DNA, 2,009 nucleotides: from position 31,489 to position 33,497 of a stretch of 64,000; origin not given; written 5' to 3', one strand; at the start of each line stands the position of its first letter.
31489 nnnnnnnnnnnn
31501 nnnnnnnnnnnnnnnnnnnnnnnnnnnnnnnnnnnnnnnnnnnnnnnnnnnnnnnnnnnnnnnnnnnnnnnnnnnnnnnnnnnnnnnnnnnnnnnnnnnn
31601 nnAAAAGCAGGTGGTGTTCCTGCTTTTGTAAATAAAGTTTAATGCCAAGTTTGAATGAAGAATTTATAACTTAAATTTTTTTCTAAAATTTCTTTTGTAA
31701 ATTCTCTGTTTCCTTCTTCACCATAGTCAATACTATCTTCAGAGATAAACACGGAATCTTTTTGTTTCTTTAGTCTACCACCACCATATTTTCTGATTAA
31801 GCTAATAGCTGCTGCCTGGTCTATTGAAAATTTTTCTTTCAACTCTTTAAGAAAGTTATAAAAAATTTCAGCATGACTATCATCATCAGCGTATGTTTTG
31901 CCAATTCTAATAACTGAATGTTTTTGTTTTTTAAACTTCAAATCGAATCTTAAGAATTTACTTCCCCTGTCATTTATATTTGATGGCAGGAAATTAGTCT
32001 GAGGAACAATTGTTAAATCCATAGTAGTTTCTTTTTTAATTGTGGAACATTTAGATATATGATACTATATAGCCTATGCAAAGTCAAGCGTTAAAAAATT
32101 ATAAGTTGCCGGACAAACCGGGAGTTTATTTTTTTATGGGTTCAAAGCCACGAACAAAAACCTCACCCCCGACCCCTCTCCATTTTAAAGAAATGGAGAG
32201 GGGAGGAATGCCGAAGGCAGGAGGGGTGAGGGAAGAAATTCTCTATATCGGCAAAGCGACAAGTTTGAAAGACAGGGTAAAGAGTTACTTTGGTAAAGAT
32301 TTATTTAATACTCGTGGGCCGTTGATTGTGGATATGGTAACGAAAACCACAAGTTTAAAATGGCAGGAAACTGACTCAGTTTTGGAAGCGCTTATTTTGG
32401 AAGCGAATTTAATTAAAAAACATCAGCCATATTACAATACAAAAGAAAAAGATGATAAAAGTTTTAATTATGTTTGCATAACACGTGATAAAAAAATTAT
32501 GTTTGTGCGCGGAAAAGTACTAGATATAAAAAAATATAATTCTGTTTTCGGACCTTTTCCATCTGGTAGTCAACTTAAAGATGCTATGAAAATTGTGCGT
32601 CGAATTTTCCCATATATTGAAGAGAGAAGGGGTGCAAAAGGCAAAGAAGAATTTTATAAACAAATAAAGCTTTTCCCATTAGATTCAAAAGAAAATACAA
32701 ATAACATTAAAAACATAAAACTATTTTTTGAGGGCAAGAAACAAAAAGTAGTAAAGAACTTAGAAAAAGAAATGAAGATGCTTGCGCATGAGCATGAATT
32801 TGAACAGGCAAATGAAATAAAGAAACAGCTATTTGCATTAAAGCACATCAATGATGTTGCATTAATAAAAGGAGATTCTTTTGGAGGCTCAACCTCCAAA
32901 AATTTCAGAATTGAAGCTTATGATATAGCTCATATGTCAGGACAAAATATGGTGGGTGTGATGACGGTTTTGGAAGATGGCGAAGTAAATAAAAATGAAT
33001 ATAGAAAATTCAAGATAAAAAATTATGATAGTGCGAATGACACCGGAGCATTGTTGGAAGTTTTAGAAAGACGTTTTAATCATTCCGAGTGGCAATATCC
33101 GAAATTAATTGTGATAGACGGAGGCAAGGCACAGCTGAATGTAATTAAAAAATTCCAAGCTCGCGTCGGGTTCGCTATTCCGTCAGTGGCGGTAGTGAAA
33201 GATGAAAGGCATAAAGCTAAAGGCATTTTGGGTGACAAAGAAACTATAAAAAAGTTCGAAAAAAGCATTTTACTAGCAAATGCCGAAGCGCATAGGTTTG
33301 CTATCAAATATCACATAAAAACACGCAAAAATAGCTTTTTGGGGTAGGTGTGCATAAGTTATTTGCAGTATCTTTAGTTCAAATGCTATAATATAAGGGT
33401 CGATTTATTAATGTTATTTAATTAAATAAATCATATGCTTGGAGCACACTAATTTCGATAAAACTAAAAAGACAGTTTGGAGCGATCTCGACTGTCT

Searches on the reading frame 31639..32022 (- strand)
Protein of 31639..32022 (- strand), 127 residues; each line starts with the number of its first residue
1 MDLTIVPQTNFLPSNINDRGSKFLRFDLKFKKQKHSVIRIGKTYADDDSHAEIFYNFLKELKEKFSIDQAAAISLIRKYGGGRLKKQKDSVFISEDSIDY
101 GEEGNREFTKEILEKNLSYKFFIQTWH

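Call 12: search_protein_families(library=pfam, proteins=[window:31639-32022:-])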
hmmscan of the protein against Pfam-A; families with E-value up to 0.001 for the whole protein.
window:31639-32022:- (127 aa): 1 family
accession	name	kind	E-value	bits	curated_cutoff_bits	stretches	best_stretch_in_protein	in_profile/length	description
PF05005.20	Ocnus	-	5.6e-05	23.6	23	1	21-116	15-103/108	Janus/Ocnus family (Ocnus)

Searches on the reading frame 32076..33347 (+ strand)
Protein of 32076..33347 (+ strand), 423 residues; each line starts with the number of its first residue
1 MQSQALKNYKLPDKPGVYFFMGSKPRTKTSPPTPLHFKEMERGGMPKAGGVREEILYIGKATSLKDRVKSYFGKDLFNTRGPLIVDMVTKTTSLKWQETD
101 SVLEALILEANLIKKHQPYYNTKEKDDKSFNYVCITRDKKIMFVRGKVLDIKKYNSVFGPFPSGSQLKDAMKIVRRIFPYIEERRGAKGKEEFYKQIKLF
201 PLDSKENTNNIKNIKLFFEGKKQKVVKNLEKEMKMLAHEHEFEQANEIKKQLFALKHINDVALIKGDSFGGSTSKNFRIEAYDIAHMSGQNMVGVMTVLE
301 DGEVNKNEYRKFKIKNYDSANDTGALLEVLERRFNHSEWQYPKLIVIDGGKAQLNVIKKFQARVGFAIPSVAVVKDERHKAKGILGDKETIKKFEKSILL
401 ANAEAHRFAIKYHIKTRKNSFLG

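Call 12: search_protein_families(library=pfam, proteins=[window:32076-33347:+])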
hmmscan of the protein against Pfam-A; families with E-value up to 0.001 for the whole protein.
window:32076-33347:+ (423 aa): 2 families
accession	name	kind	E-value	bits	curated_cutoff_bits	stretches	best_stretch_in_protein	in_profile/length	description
PF08459.17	UvrC_RNaseH_dom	-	1.4e-32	113.2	22.3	1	277-410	11-159/159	UvrC RNAse H endonuclease domain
PF01541.30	GIY-YIG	-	3.7e-05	24.4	22.6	1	54-121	13-78/78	GIY-YIG catalytic domain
